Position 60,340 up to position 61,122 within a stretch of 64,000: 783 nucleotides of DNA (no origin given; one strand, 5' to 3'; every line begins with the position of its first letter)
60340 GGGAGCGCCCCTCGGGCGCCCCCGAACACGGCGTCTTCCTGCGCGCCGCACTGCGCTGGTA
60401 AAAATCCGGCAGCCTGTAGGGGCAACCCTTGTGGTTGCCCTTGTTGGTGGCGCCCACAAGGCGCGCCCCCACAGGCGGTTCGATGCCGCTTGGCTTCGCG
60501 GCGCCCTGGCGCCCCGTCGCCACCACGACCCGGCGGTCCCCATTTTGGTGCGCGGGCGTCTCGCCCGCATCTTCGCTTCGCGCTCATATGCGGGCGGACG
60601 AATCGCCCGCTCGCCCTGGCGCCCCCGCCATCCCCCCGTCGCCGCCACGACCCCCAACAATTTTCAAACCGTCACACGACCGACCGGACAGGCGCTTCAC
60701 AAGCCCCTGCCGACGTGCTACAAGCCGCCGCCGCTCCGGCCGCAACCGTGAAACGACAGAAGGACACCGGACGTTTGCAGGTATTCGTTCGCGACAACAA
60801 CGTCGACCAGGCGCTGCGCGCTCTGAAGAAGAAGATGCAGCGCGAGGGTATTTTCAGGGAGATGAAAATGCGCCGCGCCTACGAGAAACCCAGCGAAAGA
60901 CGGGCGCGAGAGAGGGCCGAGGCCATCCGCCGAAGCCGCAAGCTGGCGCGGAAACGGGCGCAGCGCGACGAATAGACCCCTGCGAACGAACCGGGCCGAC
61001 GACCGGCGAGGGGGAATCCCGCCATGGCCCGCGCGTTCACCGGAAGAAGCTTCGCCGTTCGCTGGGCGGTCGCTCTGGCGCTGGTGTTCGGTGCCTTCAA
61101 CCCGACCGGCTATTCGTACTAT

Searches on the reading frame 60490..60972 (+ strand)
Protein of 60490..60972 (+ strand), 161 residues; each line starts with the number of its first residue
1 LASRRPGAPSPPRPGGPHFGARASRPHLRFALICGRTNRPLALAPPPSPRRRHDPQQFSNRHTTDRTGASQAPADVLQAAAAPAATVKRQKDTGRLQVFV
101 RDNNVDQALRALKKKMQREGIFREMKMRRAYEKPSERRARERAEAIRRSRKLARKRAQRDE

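Call 35: search_protein_families(library=pfam, proteins=[window:60490-60972:+], max_evalue=0.01)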
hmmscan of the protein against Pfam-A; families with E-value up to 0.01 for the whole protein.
window:60490-60972:+ (161 aa): 1 family
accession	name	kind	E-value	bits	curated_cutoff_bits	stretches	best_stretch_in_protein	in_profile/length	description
PF01165.25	Ribosomal_S21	-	1.8e-19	69.6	27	1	97-149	1-54/55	Ribosomal protein S21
